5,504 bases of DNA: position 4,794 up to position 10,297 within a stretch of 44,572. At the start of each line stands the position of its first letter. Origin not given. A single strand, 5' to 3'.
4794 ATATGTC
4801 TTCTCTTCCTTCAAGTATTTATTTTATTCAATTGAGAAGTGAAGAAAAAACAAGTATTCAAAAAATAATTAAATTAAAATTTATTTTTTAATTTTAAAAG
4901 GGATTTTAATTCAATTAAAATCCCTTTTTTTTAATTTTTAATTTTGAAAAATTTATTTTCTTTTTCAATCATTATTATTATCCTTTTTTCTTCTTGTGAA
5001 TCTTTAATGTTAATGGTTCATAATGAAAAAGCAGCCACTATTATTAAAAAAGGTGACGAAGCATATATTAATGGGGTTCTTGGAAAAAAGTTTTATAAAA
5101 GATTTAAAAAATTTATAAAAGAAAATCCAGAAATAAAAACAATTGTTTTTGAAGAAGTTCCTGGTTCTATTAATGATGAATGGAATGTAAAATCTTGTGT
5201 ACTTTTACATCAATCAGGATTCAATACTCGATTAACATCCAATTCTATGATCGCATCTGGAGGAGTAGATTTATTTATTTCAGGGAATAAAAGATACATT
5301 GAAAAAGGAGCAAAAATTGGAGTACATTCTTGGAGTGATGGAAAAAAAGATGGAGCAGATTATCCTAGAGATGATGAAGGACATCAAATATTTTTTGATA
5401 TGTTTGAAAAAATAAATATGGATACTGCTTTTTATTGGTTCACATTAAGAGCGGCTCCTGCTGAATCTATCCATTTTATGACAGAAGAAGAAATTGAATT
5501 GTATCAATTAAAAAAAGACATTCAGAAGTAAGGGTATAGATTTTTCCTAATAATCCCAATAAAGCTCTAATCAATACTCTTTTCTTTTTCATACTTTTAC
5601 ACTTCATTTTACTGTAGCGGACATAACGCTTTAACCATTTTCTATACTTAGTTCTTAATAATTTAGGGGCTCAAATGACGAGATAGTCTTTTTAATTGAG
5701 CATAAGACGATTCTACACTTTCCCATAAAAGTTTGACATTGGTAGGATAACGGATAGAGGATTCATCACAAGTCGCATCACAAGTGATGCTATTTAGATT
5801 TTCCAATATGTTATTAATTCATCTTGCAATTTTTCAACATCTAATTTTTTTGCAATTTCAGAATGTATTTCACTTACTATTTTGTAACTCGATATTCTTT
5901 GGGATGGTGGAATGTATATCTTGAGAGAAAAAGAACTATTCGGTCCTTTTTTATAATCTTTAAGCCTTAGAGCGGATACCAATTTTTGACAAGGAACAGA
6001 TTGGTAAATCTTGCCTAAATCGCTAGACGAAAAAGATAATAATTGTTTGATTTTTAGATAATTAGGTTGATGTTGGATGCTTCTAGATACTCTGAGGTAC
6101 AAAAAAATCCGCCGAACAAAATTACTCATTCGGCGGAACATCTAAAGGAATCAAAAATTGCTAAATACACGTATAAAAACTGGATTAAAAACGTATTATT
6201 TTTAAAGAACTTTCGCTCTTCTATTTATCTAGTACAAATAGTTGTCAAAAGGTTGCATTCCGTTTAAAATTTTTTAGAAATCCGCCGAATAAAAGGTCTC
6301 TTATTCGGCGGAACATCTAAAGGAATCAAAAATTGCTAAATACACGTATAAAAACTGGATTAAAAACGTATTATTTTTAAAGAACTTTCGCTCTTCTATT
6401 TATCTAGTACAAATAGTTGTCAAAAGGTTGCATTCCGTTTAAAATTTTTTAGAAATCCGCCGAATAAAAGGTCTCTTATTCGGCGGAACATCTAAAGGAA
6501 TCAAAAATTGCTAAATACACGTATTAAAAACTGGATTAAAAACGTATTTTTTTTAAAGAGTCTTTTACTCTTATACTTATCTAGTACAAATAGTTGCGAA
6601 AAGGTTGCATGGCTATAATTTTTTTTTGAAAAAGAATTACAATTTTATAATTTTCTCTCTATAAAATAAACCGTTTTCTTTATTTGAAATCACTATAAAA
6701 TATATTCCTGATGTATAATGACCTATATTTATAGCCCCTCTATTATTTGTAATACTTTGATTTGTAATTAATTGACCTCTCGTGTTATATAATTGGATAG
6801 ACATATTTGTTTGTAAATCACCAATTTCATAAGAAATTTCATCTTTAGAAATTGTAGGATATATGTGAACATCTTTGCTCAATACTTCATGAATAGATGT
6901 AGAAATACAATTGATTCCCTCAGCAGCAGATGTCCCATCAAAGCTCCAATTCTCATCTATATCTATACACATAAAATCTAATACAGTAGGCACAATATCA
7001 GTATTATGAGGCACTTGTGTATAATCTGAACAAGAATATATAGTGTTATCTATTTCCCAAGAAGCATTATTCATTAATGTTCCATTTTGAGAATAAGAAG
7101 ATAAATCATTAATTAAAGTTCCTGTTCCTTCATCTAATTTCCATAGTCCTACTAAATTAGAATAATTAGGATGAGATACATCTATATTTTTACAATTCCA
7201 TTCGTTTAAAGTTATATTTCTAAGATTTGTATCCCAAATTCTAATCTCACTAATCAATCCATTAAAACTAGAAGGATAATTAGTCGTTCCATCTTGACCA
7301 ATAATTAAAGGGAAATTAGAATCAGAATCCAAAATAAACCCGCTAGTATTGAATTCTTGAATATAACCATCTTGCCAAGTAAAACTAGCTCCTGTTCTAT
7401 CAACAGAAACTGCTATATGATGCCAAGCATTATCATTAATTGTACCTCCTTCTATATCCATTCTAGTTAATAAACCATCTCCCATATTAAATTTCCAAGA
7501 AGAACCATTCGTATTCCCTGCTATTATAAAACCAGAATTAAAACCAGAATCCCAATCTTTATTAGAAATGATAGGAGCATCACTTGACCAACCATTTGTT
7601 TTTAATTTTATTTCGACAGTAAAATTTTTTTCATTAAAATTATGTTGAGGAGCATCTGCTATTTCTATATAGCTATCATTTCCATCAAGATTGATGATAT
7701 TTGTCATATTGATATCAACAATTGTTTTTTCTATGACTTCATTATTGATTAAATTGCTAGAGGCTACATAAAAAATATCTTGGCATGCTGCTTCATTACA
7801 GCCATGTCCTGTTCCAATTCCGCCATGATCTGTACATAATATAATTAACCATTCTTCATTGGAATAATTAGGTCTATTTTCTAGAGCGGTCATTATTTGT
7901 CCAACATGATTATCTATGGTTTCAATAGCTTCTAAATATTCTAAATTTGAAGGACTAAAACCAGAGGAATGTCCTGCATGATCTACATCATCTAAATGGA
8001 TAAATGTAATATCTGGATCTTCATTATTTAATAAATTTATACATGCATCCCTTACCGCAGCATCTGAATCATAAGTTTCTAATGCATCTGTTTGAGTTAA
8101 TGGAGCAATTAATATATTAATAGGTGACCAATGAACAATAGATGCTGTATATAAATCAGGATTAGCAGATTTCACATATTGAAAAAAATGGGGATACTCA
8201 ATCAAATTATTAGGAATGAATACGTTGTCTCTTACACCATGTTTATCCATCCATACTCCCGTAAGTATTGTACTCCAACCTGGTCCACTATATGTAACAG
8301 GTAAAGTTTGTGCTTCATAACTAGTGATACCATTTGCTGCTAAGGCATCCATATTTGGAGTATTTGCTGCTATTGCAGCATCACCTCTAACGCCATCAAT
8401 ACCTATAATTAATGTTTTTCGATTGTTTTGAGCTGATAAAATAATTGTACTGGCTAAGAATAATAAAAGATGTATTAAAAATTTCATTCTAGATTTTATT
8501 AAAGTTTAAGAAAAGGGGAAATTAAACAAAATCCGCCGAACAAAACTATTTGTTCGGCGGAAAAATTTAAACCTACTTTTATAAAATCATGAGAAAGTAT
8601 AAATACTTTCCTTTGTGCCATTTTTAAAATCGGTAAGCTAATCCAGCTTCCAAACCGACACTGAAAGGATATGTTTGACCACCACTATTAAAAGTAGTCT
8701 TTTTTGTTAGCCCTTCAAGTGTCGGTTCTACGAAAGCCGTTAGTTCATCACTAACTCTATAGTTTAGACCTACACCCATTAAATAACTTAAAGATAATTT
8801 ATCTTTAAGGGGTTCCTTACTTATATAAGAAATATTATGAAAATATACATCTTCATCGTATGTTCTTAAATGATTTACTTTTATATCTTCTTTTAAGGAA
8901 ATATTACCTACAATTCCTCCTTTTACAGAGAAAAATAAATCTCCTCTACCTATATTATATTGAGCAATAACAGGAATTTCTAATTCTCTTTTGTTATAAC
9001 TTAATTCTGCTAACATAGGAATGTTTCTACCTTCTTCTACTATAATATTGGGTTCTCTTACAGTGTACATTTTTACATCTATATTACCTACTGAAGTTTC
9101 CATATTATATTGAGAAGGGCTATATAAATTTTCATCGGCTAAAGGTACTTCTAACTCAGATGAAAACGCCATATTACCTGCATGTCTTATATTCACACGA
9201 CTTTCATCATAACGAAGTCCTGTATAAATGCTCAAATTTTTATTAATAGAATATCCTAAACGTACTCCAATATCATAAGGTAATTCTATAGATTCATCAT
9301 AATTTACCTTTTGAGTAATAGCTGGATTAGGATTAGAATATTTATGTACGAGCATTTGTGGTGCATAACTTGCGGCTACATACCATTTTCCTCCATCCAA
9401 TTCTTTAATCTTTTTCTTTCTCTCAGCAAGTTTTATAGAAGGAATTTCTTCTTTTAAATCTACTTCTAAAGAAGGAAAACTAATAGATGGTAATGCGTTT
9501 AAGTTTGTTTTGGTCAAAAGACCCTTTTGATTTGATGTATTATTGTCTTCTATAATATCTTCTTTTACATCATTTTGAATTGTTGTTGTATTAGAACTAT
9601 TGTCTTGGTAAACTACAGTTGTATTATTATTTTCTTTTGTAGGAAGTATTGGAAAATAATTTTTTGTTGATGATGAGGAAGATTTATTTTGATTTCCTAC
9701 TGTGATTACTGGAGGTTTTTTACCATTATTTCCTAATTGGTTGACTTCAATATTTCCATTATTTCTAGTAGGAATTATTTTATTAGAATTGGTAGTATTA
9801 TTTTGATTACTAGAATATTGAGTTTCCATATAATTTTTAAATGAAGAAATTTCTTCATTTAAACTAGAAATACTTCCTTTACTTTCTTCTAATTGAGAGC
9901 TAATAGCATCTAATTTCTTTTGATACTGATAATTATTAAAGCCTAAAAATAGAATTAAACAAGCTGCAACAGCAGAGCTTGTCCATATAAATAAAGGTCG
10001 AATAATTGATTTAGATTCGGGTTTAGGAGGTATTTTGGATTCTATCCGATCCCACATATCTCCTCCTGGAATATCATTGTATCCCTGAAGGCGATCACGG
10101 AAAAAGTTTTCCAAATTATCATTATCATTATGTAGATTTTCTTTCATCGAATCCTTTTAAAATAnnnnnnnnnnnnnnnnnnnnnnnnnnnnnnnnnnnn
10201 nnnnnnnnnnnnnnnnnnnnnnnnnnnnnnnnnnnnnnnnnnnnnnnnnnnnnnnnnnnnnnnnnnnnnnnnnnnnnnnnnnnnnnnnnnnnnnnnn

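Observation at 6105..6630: Three tandem ~175-bp modules, each with a promoter-like box, a 5' hairpin and an intrinsic terminator: candidate triplicated small-RNA locus on the minus strand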

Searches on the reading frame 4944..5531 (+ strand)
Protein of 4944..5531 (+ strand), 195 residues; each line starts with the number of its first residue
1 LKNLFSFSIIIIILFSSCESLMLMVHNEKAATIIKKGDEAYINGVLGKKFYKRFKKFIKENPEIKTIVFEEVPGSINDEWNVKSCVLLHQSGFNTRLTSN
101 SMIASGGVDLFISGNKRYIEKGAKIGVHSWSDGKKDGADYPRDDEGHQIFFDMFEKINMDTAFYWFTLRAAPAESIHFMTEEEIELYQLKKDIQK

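Call 13: search_protein_families(library=pfam, proteins=[window:4944-5531:+], max_evalue=0.01)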
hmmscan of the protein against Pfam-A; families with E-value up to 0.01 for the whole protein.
window:4944-5531:+ (195 aa): 0 families

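Call 80: search_protein_families(library=ncbifam, proteins=[window:4944-5531:+], max_evalue=0.1)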
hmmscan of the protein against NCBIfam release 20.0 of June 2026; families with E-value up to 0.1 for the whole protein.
window:4944-5531:+ (195 aa): 1 family
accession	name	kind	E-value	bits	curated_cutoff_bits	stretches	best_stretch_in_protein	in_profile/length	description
NF041512.1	PA2817_fam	subfamily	0.06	13.5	70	0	174-189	88-103/136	PA2817 family protein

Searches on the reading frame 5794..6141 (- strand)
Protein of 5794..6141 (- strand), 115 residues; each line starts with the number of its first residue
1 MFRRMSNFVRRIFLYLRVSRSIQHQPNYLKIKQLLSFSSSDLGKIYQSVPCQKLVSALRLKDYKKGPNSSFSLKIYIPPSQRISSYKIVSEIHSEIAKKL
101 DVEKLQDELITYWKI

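Call 13: search_protein_families(library=pfam, proteins=[window:5794-6141:-], max_evalue=0.01)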
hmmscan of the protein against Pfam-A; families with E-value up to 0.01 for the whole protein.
window:5794-6141:- (115 aa): 0 families

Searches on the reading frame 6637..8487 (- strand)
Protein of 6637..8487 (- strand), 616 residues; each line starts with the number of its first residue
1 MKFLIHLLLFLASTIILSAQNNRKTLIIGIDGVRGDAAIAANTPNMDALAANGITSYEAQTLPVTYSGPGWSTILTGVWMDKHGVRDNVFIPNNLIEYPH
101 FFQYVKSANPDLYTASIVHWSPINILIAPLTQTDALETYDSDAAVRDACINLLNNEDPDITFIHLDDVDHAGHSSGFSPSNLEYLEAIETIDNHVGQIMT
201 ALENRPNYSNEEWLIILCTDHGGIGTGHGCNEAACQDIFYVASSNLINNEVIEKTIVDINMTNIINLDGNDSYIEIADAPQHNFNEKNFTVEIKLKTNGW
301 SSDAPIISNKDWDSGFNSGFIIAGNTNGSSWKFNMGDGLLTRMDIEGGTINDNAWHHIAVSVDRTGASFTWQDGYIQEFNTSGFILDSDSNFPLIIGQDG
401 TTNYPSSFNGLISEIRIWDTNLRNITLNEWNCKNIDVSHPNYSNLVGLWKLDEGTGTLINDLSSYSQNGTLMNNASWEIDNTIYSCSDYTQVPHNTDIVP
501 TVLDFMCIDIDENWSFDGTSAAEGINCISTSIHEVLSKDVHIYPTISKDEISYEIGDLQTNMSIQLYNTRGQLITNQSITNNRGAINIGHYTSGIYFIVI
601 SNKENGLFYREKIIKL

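Call 13: search_protein_families(library=pfam, proteins=[window:6637-8487:-], max_evalue=0.01)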
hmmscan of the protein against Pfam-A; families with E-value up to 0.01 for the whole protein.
window:6637-8487:- (616 aa): 6 families
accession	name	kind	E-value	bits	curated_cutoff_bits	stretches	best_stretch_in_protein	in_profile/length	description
PF01663.27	Phosphodiest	-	5.6e-23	82.5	23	2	25-114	1-89/342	Type I phosphodiesterase / nucleotide pyrophosphatase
PF13385.13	Laminin_G_3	-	2.7e-15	57.3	27.6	1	268-422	1-145/151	Concanavalin A-like lectin/glucanases superfamily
PF16356.10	DUF4983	-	3.5e-10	40.7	26.4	1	437-520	3-86/88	Domain of unknown function (DUF4983)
PF01676.23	Metalloenzyme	-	1.1e-09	38.6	24.3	1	136-222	125-201/252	Metalloenzyme superfamily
PF18962.6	Por_Secre_tail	-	2.5e-07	31.3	27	1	542-608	1-70/75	Secretion system C-terminal sorting domain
PF02210.31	Laminin_G_2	-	6.9e-05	23.8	22.9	1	332-417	33-123/126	Laminin G domain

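Call 15: find_encoding_contigs(protein=window:6637-8487:-, flank=5000, max_places=10)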
Protein window:6637-8487:- (616 aa): no gene with exactly this product is on record in the collection.

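Call 19: find_homologous_proteins(query=window:6637-8487:-, max_evalue=1e-20)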
Query window:6637-8487:- (616 aa): 660 proteins with E <= 1e-20 among 8000 candidates; the best 120 are listed.
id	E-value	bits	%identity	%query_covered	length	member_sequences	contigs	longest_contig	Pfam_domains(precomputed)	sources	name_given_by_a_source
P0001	0.0e+0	1411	100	100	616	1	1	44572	PF13385.14,PF18962.8,PF01676.24,PF01663.28,PF16356.10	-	-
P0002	2.1e-265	900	68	83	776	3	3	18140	PF13385.14,PF18962.8,PF01676.24,PF01663.28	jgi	jgi:hypothetical protein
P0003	1.4e-262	891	66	86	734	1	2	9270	PF13385.14,PF18962.8,PF01676.24,PF01663.28,PF16356.10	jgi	jgi:hypothetical protein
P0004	5.0e-256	869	62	92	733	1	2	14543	PF13385.14,PF18962.8,PF01676.24,PF01663.28,PF16356.10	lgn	-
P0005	7.2e-255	865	62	99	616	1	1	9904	PF13385.14,PF18962.8,PF01676.24,PF01663.28,PF16356.10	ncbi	-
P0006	4.2e-218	744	58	91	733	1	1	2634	PF13385.14,PF01676.24,PF01663.28,PF16356.10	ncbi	-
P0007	1.8e-165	570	40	77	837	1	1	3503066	PF22925.4,PF13385.14,PF18962.8,PF02210.32,PF01676.24,PF01663.28,PF16356.10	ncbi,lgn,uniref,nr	ncbi:LamG-like jellyroll fold domain-containing protein [Chitinophaga sp. Cy-1792]|uniref:LamG-like 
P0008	4.2e-165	569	46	75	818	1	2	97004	PF13385.14,PF01676.24,PF01663.28,PF16356.10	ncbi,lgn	-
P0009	6.6e-163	562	40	78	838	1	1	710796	PF22925.4,PF07953.21,PF00354.25,PF13385.14,PF18962.8,PF02210.32,PF01676.24,PF01663.28,PF16356.10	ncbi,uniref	ncbi:LamG-like jellyroll fold domain-containing protein [Chitinophaga sp. Hz27]|uniref:LamG-like jel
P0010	4.3e-156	539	42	98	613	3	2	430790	PF13385.14,PF18962.8,PF01676.24,PF01663.28,PF16356.10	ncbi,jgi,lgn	-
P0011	8.0e-152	525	40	78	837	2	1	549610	PF22925.4,PF13385.14,PF18962.8,PF02210.32,PF01663.28,PF16356.10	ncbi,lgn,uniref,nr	ncbi:putative secreted protein (Por secretion system target) [Chitinophaga dinghuensis]|uniref:Putat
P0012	2.4e-150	520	42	99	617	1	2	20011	PF07953.21,PF13385.14,PF18962.8,PF01676.24,PF01663.28,PF16356.10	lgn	-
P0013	2.2e-143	497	44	84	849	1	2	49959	PF13385.14,PF18962.8,PF01676.24,PF00041.28,PF01663.28,PF16656.12,PF16356.10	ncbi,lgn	-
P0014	9.1e-143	495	41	100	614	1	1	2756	PF13385.14,PF18962.8,PF01676.24,PF01663.28,PF16356.10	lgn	-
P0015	2.6e-142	494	42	95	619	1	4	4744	PF07953.21,PF13385.14,PF18962.8,PF01676.24,PF01663.28,PF16356.10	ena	-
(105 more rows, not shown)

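Call 21: find_encoding_contigs(protein=P0002, flank=6000, max_places=4)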
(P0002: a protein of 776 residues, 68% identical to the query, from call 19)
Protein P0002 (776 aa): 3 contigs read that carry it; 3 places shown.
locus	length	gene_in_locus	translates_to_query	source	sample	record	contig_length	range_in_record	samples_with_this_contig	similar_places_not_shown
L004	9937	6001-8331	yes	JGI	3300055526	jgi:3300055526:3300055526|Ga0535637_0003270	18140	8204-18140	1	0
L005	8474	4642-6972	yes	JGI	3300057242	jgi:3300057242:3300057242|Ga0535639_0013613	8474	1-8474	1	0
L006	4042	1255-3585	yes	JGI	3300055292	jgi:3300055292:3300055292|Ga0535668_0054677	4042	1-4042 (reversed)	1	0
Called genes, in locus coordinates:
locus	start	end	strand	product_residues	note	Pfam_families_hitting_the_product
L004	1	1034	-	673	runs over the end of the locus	PF13229:Beta_helix (weak), PF18962:Por_Secre_tail (weak)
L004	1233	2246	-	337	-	-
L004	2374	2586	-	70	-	-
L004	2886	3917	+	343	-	PF00291:PALP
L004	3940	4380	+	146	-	PF01398:JAB (weak), PF14464:Prok-JAB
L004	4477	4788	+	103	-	PF02597:ThiS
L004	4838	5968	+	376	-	PF00899:ThiF, PF00581:Rhodanese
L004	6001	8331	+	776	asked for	PF01663:Phosphodiest, PF01676:Metalloenzyme, PF13385:Laminin_G_3, PF18962:Por_Secre_tail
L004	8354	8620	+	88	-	-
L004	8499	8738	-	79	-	-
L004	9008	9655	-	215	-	PF13276:HTH_21, PF00665:rve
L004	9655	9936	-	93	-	?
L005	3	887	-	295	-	?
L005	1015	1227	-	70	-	-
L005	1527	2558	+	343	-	PF00291:PALP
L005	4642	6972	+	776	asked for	PF01663:Phosphodiest, PF01676:Metalloenzyme, PF13385:Laminin_G_3, PF18962:Por_Secre_tail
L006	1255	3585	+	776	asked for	PF01663:Phosphodiest, PF01676:Metalloenzyme, PF13385:Laminin_G_3, PF18962:Por_Secre_tail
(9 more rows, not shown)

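Call 22: find_encoding_contigs(protein=P0005, flank=6000, max_places=4)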
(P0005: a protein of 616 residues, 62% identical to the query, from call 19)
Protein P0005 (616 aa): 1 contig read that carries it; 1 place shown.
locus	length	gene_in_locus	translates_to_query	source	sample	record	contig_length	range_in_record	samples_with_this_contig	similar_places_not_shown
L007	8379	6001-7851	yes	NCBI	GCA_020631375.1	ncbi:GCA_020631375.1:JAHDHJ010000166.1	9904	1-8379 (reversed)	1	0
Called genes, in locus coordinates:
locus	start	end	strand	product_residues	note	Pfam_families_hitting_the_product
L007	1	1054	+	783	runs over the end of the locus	PF00933:Glyco_hydro_3, PF01915:Glyco_hydro_3_C, PF14310:Fn3-like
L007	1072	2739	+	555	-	PF00474:SSF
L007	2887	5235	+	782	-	PF24885:TPR_NPHP3 (weak), PF17874:TPR_MalT, PF13424:TPR_12, PF00515:TPR_1 (weak), PF07719:TPR_2 (weak), PF13181:TPR_8 (weak), PF13424:TPR_12, PF02518:HATPase_c, +9 more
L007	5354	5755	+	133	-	PF00072:Response_reg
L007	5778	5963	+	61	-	PF04397:LytTR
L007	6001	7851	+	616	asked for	PF01663:Phosphodiest, PF01676:Metalloenzyme, PF13385:Laminin_G_3, PF16356:DUF4983, PF18962:Por_Secre_tail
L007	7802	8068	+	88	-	-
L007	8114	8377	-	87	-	?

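Call 30: find_encoding_contigs(protein=P0003, flank=5000, max_places=3)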
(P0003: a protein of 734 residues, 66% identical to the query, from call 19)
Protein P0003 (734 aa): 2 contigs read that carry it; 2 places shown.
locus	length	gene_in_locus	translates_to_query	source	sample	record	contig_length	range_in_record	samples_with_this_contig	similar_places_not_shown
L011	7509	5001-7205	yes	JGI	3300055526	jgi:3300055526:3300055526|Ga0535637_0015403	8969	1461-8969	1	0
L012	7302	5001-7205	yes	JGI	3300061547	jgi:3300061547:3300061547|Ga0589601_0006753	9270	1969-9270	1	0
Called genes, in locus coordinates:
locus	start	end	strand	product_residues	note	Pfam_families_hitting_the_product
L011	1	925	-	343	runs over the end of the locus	-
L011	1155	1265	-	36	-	-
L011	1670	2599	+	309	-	PF00291:PALP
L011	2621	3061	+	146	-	PF01398:JAB (weak), PF14464:Prok-JAB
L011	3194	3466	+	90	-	PF02597:ThiS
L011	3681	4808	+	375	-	PF00899:ThiF, PF00581:Rhodanese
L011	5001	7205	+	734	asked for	PF01663:Phosphodiest, PF01676:Metalloenzyme, PF13385:Laminin_G_3, PF16356:DUF4983 (weak), PF18962:Por_Secre_tail (weak)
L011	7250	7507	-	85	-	?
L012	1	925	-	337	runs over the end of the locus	-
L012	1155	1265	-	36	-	-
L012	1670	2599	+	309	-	PF00291:PALP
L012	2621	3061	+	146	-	PF01398:JAB (weak), PF14464:Prok-JAB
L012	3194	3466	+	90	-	PF02597:ThiS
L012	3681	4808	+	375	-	PF00899:ThiF, PF00581:Rhodanese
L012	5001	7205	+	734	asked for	PF01663:Phosphodiest, PF01676:Metalloenzyme, PF13385:Laminin_G_3, PF16356:DUF4983 (weak), PF18962:Por_Secre_tail (weak)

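Call 31: find_encoding_contigs(protein=P0004, flank=5000, max_places=3)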
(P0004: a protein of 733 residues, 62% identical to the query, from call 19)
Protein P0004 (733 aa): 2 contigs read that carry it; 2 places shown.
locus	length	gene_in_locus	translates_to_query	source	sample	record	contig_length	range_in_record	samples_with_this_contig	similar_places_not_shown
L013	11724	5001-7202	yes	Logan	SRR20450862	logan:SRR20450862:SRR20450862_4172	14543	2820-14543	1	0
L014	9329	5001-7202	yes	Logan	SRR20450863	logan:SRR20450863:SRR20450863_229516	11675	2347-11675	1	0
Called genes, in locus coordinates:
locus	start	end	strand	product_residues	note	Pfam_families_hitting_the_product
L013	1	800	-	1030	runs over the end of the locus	PF07705:CARDB, PF18962:Por_Secre_tail (weak)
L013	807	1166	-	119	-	-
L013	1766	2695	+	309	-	PF00291:PALP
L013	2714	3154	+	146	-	PF01398:JAB (weak), PF14464:Prok-JAB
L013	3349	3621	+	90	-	PF02597:ThiS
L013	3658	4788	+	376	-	PF00899:ThiF, PF00581:Rhodanese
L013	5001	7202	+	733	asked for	PF01663:Phosphodiest, PF01676:Metalloenzyme, PF13385:Laminin_G_3, PF16356:DUF4983 (weak), PF18962:Por_Secre_tail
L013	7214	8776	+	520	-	PF18962:Por_Secre_tail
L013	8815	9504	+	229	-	-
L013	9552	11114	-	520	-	PF02636:Methyltransf_28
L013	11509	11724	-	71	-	?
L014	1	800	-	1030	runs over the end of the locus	PF07705:CARDB, PF18962:Por_Secre_tail (weak)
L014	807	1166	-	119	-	-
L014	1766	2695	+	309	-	PF00291:PALP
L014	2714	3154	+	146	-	PF01398:JAB (weak), PF14464:Prok-JAB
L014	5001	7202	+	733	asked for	PF01663:Phosphodiest, PF01676:Metalloenzyme, PF13385:Laminin_G_3, PF16356:DUF4983 (weak), PF18962:Por_Secre_tail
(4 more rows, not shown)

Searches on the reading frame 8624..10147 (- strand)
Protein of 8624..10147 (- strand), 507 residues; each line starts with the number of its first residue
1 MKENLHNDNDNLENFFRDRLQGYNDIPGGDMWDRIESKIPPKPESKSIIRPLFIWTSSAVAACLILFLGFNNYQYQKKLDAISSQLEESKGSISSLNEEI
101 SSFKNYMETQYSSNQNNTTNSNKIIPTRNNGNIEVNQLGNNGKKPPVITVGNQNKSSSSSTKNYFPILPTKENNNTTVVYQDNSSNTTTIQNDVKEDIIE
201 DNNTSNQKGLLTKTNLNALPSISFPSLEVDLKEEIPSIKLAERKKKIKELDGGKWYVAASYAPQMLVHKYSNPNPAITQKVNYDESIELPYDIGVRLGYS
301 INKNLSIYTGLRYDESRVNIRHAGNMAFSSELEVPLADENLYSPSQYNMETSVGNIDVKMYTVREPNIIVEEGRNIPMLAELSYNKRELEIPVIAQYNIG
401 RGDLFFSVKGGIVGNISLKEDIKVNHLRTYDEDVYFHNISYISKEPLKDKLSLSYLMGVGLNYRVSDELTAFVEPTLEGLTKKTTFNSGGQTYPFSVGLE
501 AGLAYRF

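Call 13: search_protein_families(library=pfam, proteins=[window:8624-10147:-], max_evalue=0.01)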
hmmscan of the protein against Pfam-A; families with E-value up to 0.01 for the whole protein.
window:8624-10147:- (507 aa): 0 families

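Call 80: search_protein_families(library=ncbifam, proteins=[window:8624-10147:-], max_evalue=0.1)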
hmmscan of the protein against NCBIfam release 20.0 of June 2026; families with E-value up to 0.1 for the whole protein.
window:8624-10147:- (507 aa): 0 families

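Call 81: search_protein_families(library=pfam, proteins=[window:8624-10147:-], max_evalue=1)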
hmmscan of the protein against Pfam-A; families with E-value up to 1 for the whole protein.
window:8624-10147:- (507 aa): 6 families
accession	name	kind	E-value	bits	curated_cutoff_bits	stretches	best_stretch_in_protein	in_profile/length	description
PF13786.12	DUF4179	-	0.022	15.6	30.1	1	53-122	6-70/94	Domain of unknown function (DUF4179)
PF06428.16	Sec2p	-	0.072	13.5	28.5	1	72-118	45-91/92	GDP/GTP exchange factor Sec2p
PF15397.11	DUF4618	-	0.072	13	34.9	1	74-112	78-116/258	Domain of unknown function (DUF4618)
PF03961.19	FapA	-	0.086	12.9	31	1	64-138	143-215/272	Flagellar Assembly Protein A beta solenoid domain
PF13505.12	OMP_b-brl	-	0.18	12.4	28.7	1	290-507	43-175/175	Outer membrane protein beta-barrel domain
PF16378.10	DUF4988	-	0.48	10.6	30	1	78-191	4-118/183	Domain of unknown function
